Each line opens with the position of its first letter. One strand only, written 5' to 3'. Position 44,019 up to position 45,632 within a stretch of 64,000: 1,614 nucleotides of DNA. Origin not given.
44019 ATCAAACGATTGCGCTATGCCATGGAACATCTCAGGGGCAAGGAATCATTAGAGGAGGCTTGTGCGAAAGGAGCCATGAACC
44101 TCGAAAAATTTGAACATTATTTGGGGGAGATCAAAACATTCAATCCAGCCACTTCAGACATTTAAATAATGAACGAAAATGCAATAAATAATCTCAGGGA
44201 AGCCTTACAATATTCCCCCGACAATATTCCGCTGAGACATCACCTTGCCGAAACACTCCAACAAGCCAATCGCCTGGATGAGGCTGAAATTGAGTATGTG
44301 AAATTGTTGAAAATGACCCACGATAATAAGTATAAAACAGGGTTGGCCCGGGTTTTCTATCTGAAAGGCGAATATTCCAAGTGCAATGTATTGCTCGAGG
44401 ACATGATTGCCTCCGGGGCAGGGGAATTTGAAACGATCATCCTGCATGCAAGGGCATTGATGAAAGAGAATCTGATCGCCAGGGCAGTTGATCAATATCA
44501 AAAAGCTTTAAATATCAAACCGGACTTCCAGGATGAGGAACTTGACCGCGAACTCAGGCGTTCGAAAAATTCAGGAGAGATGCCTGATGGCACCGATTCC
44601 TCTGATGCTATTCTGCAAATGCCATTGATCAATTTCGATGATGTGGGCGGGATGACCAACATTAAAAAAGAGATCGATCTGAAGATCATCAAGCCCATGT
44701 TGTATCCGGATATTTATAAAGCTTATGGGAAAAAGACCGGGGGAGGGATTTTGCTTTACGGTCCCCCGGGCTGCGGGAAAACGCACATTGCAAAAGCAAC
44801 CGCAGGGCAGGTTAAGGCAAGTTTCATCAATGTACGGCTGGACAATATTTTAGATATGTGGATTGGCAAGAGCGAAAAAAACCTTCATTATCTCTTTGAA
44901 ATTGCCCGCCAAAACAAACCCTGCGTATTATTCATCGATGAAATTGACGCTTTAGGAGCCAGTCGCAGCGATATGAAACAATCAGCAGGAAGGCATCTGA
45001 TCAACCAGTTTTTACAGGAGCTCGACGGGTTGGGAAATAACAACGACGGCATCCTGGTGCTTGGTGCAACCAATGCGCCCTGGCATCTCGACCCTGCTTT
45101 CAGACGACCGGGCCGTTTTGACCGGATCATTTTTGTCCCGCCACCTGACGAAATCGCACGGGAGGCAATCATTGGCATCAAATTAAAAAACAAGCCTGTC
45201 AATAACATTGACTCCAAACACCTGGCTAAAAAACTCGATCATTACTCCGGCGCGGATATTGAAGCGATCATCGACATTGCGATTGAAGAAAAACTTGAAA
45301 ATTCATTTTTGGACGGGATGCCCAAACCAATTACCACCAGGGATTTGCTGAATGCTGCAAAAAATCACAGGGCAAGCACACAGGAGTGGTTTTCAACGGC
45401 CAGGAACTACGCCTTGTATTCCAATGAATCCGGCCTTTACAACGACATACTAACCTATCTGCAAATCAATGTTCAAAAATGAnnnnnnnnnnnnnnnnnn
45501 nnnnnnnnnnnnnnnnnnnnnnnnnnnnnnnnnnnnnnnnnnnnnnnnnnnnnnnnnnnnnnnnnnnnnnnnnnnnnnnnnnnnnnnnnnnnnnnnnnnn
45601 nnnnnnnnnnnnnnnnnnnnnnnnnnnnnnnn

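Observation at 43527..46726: Translationally coupled three-gene cassette: orphan all-alpha protein, TPR-AAA+ ATPase, TPR-polytopic membrane protein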

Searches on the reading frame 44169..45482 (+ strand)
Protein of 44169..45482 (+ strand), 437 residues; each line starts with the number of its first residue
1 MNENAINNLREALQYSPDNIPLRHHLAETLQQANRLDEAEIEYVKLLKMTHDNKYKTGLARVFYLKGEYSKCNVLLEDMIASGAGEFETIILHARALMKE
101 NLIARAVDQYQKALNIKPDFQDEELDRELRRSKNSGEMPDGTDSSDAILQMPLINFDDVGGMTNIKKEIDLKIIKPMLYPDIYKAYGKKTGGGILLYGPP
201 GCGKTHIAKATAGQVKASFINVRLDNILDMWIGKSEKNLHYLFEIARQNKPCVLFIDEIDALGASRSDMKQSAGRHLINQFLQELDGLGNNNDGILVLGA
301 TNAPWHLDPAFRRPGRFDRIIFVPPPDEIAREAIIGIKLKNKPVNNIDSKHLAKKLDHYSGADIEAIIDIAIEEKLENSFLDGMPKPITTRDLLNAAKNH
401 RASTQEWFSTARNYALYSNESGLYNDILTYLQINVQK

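Call 3: search_protein_families(library=pfam, proteins=[window:44169-45482:+], max_evalue=0.01)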
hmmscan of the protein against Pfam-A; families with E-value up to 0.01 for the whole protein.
window:44169-45482:+ (437 aa): 19 families
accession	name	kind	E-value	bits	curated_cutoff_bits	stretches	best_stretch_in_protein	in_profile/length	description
PF00004.35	AAA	-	6.4e-41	140.3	21.2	1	194-324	1-130/131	ATPase family associated with various cellular activities (AAA)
PF14559.12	TPR_19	-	2.8e-10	40.8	25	1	3-61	8-67/68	Tetratricopeptide repeat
PF13414.12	TPR_11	-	4.1e-07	30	26.8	1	3-32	11-40/42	TPR repeat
PF13181.12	TPR_8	-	3.8e-06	27.1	25.7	0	91-119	5-33/34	Tetratricopeptide repeat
PF13191.12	AAA_16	-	4.7e-06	27.6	32.6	1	185-227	18-63/167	AAA ATPase domain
PF13173.12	AAA_14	-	5.4e-06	26.9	27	1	194-262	5-74/129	AAA domain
PF07719.23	TPR_2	-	1.6e-05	25.1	27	0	94-119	8-33/34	Tetratricopeptide repeat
PF24575.1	TPR_Slam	-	4.9e-05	24.1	35.2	0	3-40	64-101/104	Surface lipoprotein assembly modifier, N-terminal TPR repeats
PF17862.7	AAA_lid_3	-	5.6e-05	23.1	27.2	1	346-372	1-27/45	AAA+ lid domain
PF13401.12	AAA_22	-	0.00017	22.3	27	0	190-223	4-40/130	AAA domain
PF01695.23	IstB_IS21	-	0.00025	21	24.1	1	194-265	95-168/238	IstB-like ATP binding protein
PF20720.3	nSTAND3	-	0.00042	20.5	27.2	1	194-287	20-100/155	Novel STAND NTPase 3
PF05496.18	RuvB_N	-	0.00049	20.3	27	1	193-265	35-99/159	Holliday junction DNA helicase RuvB P-loop domain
PF07724.20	AAA_2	-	0.002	18.7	27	0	193-262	5-87/166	AAA domain (Cdc48 subfamily)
PF07728.20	AAA_5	-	0.0029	18.1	22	0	194-260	2-76/139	AAA domain (dynein-related subfamily)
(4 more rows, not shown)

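Call 4: search_protein_families(library=ncbifam, proteins=[window:44169-45482:+], max_evalue=0.01)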
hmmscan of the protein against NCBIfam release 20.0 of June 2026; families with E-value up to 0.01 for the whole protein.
window:44169-45482:+ (437 aa): 30 families (the best 25 are shown)
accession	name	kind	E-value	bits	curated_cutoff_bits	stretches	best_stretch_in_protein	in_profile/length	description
TIGR01243.1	CDC48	subfamily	2.6e-63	214.5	802.65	1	147-381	443-678/733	CDC48 family AAA ATPase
NF003069.1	PRK03992.1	subfamily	1e-60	205.9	500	1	148-371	122-348/379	proteasome-activating nucleotidase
TIGR01242.2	TIGR01242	subfamily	7.5e-57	192.9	500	1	148-369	105-329/362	proteasome-activating nucleotidase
TIGR01241.2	FtsH_fam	equivalog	1.2e-54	186.1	600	1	152-369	157-376/598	ATP-dependent zinc metalloprotease FtsH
NF041006.2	cell_div_CdvC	equivalog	1.1e-52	179.2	650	1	124-406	70-355/370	cell division protein CdvC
NF047748.1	PrtsmActNtasePan1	equivalog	2.9e-50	171.4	750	1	149-369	140-363/405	proteasome-activating nucleotidase Pan1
NF047747.1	PrtsmActNtasePan2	equivalog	4e-50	171.2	700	1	148-368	142-365/397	proteasome-activating nucleotidase Pan2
NF008004.0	PRK10733.1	equivalog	2e-41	141.8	1008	1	155-370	150-367/644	ATP-dependent zinc metalloprotease FtsH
NF042959.1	IteA_antiphage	equivalog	1.3e-38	133.1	510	1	181-374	115-303/367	anti-phage ATPase IteA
TIGR03689.1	pup_AAA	equivalog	2e-38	132.4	504.75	1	139-373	164-408/512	proteasome ATPase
TIGR03922.1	T7SS_EccA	equivalog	6.1e-09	35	466.65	1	194-300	315-422/557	type VII secretion AAA-ATPase EccA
TIGR02917.1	PEP_TPR_lipo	equivalog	8.7e-09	33.8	312.2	2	3-47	854-898/899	XrtA/PEP-CTERM system TPR-repeat protein PrsT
NF040959.1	MamA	equivalog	3.4e-07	29.9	200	1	55-119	39-103/204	magnetosome protein MamA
TIGR00635.1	ruvB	equivalog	1.9e-06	27.2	299.05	1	189-265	28-96/305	Holliday junction branch migration DNA helicase RuvB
NF038214.1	IS21_help_AAA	equivalog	5.6e-06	26.2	200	1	193-267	92-168/232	IS21-like element helper ATPase IstB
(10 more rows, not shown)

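Call 5: search_protein_families(library=padloc, proteins=[window:44169-45482:+], max_evalue=0.01)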
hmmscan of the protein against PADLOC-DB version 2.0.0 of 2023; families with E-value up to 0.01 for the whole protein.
window:44169-45482:+ (437 aa): 9 families
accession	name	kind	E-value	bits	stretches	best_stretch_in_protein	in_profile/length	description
PDLC02196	IetA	-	6.3e-41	139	1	163-379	95-305/374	-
PDLC02195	IetA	-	6.1e-35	119.3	1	184-375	130-316/395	-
PDLC04232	IetA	-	8.8e-30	102.2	1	135-368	60-289/330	-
PDLC04231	IetA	-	5e-20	70.4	1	153-331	80-254/262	-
PDLC00915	TRIP13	-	1.6e-17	61.9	1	192-405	64-296/302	TRIP13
PDLC00914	TRIP13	-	6.3e-13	46.8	1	246-359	136-251/302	TRIP13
PDLC04140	mad8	-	0.00031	18.4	1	190-288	26-100/314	mads_8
PDLC03838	DolB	-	0.0055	14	0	194-220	169-195/375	-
PDLC02630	DrmD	-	0.0086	13.6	0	194-267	104-180/260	DrmD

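Call 7: search_solved_structures(query=window:44169-45482:+, max_evalue=1e-20)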
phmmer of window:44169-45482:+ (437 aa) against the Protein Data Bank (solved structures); distinct sequences matched with E-value up to 1e-20: 265 (the best 60 are shown).
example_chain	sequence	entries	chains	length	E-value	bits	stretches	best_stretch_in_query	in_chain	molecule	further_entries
5c18_A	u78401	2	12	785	4.1e-99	335.8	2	145-392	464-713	Transitional endoplasmic reticulum ATPase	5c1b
9m4n_A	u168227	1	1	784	4.9e-99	335.5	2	145-373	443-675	Cell division control protein 48 homolog A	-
9m3v_A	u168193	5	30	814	5.7e-99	335.3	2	145-372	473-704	Cell division control protein 48 homolog A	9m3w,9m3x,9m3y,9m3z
7wub_C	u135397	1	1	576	7.6e-99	334.9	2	145-373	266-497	Transitional endoplasmic reticulum ATPase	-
7wub_D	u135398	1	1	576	7.6e-99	334.9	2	145-373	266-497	Transitional endoplasmic reticulum ATPase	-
1r7r_A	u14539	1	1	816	8.9e-99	334.7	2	145-372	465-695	Transitional endoplasmic reticulum ATPase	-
7rlj_A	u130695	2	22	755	9.2e-99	334.6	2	145-373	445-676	Transitional endoplasmic reticulum ATPase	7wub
8yka_A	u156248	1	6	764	9.6e-99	334.6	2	145-373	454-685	Transitional endoplasmic reticulum ATPase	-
7mdm_B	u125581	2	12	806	1e-98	334.4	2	145-373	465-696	Transitional endoplasmic reticulum ATPase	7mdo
7y4w_A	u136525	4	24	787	1.1e-98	334.4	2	145-372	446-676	Transitional endoplasmic reticulum ATPase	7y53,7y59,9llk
7rlh_A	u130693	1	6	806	1.1e-98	334.3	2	145-373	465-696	Transitional endoplasmic reticulum ATPase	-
5c19_A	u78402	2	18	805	1.1e-98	334.3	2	145-373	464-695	Transitional endoplasmic reticulum ATPase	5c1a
7k57_A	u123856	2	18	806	1.2e-98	334.3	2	145-372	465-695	Transitional endoplasmic reticulum ATPase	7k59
7l5w_A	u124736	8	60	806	1.2e-98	334.3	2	145-372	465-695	Transitional endoplasmic reticulum ATPase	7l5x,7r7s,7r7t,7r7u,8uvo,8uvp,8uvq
7bp9_A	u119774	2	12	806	1.2e-98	334.3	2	145-372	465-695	Transitional endoplasmic reticulum ATPase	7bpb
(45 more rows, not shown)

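Call 11: find_homologous_proteins(query=window:44169-45482:+, max_evalue=1e-30)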
Query window:44169-45482:+ (437 aa): 8000 proteins with E <= 1e-30 among 8000 candidates; the best 120 are listed.
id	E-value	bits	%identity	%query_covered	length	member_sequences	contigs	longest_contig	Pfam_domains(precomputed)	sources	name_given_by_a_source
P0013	6.2e-293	989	100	100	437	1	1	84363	PF14559.13,PF13173.13,PF13414.13,PF00004.36,PF13181.13,PF07719.24,PF13191.13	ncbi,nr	ncbi:MAG: AAA family ATPase [Bacteroidetes bacterium]|nr:AAA family ATPase [Bacteroidota bacterium]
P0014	4.4e-219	746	74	100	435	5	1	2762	PF14559.13,PF13173.13,PF00004.36,PF13191.13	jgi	jgi:ATP-dependent 26S proteasome regulatory subunit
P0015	5.9e-210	716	72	99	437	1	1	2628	PF14559.13,PF13414.13,PF00004.36,PF17862.8,PF07719.24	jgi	jgi:transitional endoplasmic reticulum ATPase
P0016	2.9e-209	714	72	99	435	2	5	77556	PF14559.13,PF13414.13,PF00004.36,PF13428.13,PF17862.8,PF13181.13,PF07719.24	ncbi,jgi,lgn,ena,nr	ncbi:MAG TPA: AAA family ATPase [Chryseolinea sp.]|nr:AAA family ATPase [Chryseolinea sp.] HPM30641.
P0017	1.7e-207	708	69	99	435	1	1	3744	PF14559.13,PF00004.36,PF13428.13,PF17862.8,PF13181.13,PF07719.24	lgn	-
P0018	1.7e-206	704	68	99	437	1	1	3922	PF14559.13,PF13414.13,PF13432.13,PF00004.36,PF13428.13,PF07719.24,PF13191.13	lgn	-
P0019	2.2e-206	704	70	99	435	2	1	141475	PF14559.13,PF13173.13,PF00004.36,PF13428.13,PF07719.24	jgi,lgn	jgi:SpoVK/Ycf46/Vps4 family AAA+-type ATPase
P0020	2.5e-206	704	71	99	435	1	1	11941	PF14559.13,PF13414.13,PF13432.13,PF00004.36,PF17862.8,PF07719.24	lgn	-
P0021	3.9e-206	703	69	99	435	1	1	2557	PF14559.13,PF13173.13,PF13414.13,PF13432.13,PF00004.36,PF13428.13,PF13181.13,PF07719.24,PF13191.13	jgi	jgi:transitional endoplasmic reticulum ATPase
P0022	6.6e-206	703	70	99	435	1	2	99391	PF14559.13,PF13173.13,PF00004.36,PF07719.24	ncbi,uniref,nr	ncbi:AAA family ATPase [Rhodocytophaga aerolata]|uniref:AAA family ATPase n=1 Tax=Rhodocytophaga aer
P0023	8.7e-206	702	69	99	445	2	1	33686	PF14559.13,PF13414.13,PF00004.36,PF17862.8,PF07719.24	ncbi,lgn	-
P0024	8.3e-205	699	70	99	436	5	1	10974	PF14559.13,PF00004.36,PF13428.13,PF17862.8,PF13191.13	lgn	-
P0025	9.9e-205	699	69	99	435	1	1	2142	PF14559.13,PF24575.2,PF13414.13,PF00515.35,PF13432.13,PF00004.36,PF13428.13,PF13181.13,PF07719.24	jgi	jgi:SpoVK/Ycf46/Vps4 family AAA+-type ATPase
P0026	1.2e-204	698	70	99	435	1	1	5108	PF14559.13,PF13173.13,PF00004.36,PF13428.13,PF07719.24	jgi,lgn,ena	-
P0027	2.1e-204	698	70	99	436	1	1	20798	PF14559.13,PF13431.13,PF13432.13,PF00004.36,PF13428.13,PF17862.8,PF13181.13,PF07719.24,PF13191.13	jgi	jgi:transitional endoplasmic reticulum ATPase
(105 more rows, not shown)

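Call 12: find_related_loci(query=window:44169-45482:+, collection=genome_contigs, flank=7000)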
Query window:44169-45482:+ (437 aa) in genome_contigs; peptide patterns used: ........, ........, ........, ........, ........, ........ (x = any residue, [..] = any of these).
252 stretches matched a pattern; 74 encode a relative of the query (tblastn E <= 1e-3); 74 distinct loci.
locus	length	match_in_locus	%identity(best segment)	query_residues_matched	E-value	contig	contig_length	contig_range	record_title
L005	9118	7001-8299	72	1-433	0e+0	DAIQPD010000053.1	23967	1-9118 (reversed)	MAG TPA_asm: Chryseolinea sp. isolate CTOTU18528 NODE_1928_length_23967_cov_7.842757, whole genome shotgun sequence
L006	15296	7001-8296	70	2-433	0e+0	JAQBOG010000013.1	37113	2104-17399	MAG: Sphingobacteriales bacterium isolate RYN_314 scaffold_2254467, whole genome shotgun sequence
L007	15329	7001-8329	69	1-433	0e+0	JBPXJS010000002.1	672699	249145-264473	MAG: Bacteroidota bacterium isolate mt_P1 k141_106066, whole genome shotgun sequence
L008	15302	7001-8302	70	1-433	0e+0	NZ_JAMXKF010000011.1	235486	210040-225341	Dyadobacter diqingensis strain YIM B04101 Scaffold11, whole genome shotgun sequence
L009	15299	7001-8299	69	1-433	0e+0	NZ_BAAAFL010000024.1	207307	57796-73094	Fulvivirga kasyanovii strain JCM 16186 sequence24, whole genome shotgun sequence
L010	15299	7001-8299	68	1-433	0e+0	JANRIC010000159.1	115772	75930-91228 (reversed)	MAG: Microscillaceae bacterium isolate bins.15 k141_4838210, whole genome shotgun sequence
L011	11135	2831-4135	68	1-433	0e+0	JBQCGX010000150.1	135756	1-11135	MAG: Agriterribacter sp. isolate bin636 k127_7613569, whole genome shotgun sequence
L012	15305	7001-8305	68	1-433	0e+0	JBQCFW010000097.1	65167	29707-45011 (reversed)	MAG: Agriterribacter sp. isolate bin204 k141_3982178, whole genome shotgun sequence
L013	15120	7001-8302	68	1-433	0e+0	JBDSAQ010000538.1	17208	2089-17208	MAG: Ginsengibacter sp. isolate cluster1_bin.113 k127_12091243, whole genome shotgun sequence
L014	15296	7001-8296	68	1-433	0e+0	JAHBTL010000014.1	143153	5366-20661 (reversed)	MAG: Chitinophagaceae bacterium isolate ACE_BAC13 BAC13_14, whole genome shotgun sequence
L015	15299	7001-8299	67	1-433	0e+0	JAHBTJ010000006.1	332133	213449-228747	MAG: Chitinophagaceae bacterium isolate ACE_BAC11 BAC11_6, whole genome shotgun sequence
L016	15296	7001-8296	67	1-433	0e+0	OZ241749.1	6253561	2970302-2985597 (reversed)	MAG: Chitinophagaceae bacterium isolate ca40f1fe-4a6d-4d15-ad54-0159cd83673b genome assembly, chromosome: 1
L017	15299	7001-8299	67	1-433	0e+0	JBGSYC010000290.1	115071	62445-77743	MAG: Flavihumibacter sp. isolate JTS-RE81 k141_3648725, whole genome shotgun sequence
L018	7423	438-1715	66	1-426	0e+0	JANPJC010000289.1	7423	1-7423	MAG: Chitinophagales bacterium isolate VAR_61_metabat_465 VAR_61_k141_2712279, whole genome shotgun sequence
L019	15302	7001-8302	66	1-433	0e+0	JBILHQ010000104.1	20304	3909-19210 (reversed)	MAG: Saprospiraceae bacterium isolate ME2017-04-21_3300034107_group7_bin51 Rohwer_bin601_scaffold_648_c1, whole genome s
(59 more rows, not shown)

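Call 66: search_protein_families(library=padloc, alignment_id=A7, max_evalue=0.00001)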
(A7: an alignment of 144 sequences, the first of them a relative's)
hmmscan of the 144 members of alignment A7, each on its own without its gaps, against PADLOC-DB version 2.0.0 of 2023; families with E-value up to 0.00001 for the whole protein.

A. member 1, L005:5163-6437:+ (424 aa): 0 families

B. families by the number of members that match (of 144 scanned): 121 families (the first 25 are shown)
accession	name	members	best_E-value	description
PDLC04135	mad3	2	6.7e-33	mads_3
PDLC04140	mad8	2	3.1e-11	mads_8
PDLC03355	MTase_II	1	9.7e-159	Type II methyltransferase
PDLC00030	DruM2|DruM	1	1.3e-141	DNA cytosine methylase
PDLC03378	MTase_II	1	9.2e-59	Type II methyltransferase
PDLC04919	PDC-S13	1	1.2e-52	-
PDLC03272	MTase_II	1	3.3e-50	Type II methyltransferase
PDLC03234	MTase_II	1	4.3e-43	Type II methyltransferase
PDLC03326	MTase_II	1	1.2e-35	Type II methyltransferase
PDLC00026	DruM2|DruM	1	1.3e-34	DNA cytosine methylase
PDLC03731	oMTase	1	1.5e-33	orphan methyltransferase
PDLC00033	DruM2|DruM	1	3.5e-32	DNA cytosine methylase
PDLC00027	DruM2|DruM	1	2.2e-29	DNA cytosine methylase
PDLC02650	DrmMII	1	2.9e-29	DrmMII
PDLC03225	MTase_II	1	3.3e-28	Type II methyltransferase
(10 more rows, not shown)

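Call 67: search_protein_families(library=pfam, alignment_id=A7, max_evalue=0.00001)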
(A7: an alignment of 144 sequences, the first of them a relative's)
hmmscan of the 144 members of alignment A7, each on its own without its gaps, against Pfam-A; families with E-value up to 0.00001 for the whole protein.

A. member 1, L005:5163-6437:+ (424 aa): 2 families
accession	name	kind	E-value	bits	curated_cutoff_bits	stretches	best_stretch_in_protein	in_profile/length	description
PF01979.26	Amidohydro_1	-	5.8e-59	200.5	25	1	73-421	1-343/345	Amidohydrolase family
PF07969.17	Amidohydro_3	-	2.7e-18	67.2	29.7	1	223-405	256-450/472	Amidohydrolase family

B. families by the number of members that match (of 144 scanned): 200 families (the first 25 are shown)
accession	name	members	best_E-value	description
PF11138.13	DUF2911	3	3.1e-52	Protein of unknown function (DUF2911)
PF01694.28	Rhomboid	3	1.1e-28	Rhomboid domain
PF04542.20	Sigma70_r2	3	5.2e-17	Sigma-70 region 2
PF08281.18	Sigma70_r4_2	3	1.9e-14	Sigma-70, region 4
PF00083.30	Sugar_tr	2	2.6e-100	Sugar (and other) transporter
PF13520.12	AA_permease_2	2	2.1e-54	Amino acid permease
PF07992.20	Pyr_redox_2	2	7e-44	Pyridine nucleotide-disulphide oxidoreductase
PF00324.27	AA_permease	2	3.4e-39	Amino acid permease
PF00005.33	ABC_tran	2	3.8e-36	ABC transporter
PF00578.27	AhpC-TSA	2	8.6e-33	AhpC/TSA family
PF07980.17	SusD_RagB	2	2.4e-32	SusD family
PF07690.21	MFS_1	2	7.6e-32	Major Facilitator Superfamily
PF08534.16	Redoxin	2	1.1e-31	Redoxin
PF07715.20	Plug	2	1.8e-25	TonB-dependent Receptor Plug Domain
PF14322.12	SusD-like_3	2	8.6e-25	Starch-binding associating with outer membrane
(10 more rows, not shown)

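Call 82: find_related_loci(query=window:44169-45482:+, collection=viral_contigs, flank=4000)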
Query window:44169-45482:+ (437 aa) in viral_contigs; peptide patterns used: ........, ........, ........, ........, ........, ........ (x = any residue, [..] = any of these).
8 stretches matched a pattern, but none encodes a relative of the query by tblastn (E <= 1e-3).
